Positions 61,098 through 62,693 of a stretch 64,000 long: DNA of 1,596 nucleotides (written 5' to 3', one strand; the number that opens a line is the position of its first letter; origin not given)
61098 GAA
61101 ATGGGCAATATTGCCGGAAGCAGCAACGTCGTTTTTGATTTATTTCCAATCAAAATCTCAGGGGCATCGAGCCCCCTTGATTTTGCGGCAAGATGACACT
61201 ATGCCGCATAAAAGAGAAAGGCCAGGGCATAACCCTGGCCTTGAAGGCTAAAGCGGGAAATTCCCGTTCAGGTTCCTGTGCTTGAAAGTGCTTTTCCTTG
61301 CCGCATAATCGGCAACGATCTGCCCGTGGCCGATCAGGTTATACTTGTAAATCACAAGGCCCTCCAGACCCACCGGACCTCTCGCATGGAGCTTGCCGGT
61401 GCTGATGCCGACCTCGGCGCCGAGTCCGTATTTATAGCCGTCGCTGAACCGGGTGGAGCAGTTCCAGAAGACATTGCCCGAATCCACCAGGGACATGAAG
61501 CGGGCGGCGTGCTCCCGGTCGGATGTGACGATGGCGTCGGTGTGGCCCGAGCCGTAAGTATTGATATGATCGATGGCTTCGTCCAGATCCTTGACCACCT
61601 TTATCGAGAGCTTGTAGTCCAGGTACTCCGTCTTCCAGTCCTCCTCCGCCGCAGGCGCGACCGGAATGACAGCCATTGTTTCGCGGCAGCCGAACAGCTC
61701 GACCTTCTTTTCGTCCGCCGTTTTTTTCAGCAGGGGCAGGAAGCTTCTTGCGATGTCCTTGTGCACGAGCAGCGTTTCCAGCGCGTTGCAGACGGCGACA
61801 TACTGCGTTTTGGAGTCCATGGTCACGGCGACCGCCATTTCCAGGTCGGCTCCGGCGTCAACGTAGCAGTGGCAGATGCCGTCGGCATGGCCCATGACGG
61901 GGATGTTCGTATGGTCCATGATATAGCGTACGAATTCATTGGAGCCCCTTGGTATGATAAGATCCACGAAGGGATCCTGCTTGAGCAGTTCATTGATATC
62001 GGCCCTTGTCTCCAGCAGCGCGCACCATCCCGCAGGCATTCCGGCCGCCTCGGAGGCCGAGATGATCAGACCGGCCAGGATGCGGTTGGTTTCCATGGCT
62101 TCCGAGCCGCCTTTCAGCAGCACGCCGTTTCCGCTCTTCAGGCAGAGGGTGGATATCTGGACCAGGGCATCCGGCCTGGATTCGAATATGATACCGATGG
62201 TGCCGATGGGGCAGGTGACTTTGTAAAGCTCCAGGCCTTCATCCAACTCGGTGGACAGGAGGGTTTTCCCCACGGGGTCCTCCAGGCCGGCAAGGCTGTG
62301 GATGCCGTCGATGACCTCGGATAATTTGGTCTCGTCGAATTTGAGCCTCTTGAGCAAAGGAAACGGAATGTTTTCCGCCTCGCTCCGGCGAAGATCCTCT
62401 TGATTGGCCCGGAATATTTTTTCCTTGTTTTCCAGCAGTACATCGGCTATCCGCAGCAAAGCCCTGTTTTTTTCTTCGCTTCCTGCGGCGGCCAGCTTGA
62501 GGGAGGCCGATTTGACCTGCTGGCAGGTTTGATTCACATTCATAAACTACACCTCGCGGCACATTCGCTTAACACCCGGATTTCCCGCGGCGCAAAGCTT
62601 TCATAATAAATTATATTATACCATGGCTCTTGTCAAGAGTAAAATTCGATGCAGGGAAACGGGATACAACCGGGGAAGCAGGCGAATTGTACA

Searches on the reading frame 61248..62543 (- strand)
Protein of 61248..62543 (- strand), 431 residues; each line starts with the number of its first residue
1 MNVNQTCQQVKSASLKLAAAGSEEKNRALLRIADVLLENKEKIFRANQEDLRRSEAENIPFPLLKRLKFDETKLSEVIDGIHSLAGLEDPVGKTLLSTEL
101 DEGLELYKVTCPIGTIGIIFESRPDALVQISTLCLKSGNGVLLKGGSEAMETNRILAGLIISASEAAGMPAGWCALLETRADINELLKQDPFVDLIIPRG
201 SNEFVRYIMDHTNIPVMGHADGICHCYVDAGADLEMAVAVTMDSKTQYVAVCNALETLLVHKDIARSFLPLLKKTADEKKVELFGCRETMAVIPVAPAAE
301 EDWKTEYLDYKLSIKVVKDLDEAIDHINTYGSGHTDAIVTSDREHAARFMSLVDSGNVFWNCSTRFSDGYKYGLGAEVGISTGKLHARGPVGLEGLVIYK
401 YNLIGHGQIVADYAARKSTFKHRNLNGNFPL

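Call 73: find_encoding_contigs(protein=window:61248-62543:-, flank=10000, max_places=1)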
Protein window:61248-62543:- (431 aa): 7 contigs read that carry it; 1 place shown.
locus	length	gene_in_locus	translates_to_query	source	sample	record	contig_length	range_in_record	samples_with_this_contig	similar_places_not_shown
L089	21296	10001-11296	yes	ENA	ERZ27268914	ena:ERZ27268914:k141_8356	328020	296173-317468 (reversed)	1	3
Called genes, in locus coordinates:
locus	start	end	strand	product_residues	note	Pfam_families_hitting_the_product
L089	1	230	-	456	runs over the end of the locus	PF01938:TRAM, PF05958:tRNA_U5-meth_tr, PF02475:TRM5-TYW2_MTfase (weak), PF03602:Cons_hypoth95 (weak), PF13649:Methyltransf_25 (weak), PF13847:Methyltransf_31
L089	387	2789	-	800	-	PF00672:HAMP, PF00015:MCPsignal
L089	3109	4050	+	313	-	PF01551:Peptidase_M23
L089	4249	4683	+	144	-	PF04519:Bactofilin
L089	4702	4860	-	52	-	-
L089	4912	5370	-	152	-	PF13560:HTH_31, PF01381:HTH_3, PF12844:HTH_19, PF13413:HTH_25 (faint), PF13443:HTH_26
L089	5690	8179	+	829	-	PF00912:Transgly, PF00905:Transpeptidase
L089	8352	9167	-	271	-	PF00696:AA_kinase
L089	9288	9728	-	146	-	-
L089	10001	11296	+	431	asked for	PF00171:Aldedh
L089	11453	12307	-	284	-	PF00528:BPD_transp_1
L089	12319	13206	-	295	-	PF00528:BPD_transp_1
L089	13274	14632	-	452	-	PF01547:SBP_bac_1, PF13416:SBP_bac_8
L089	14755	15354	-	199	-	PF01966:HD (weak)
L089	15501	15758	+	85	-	-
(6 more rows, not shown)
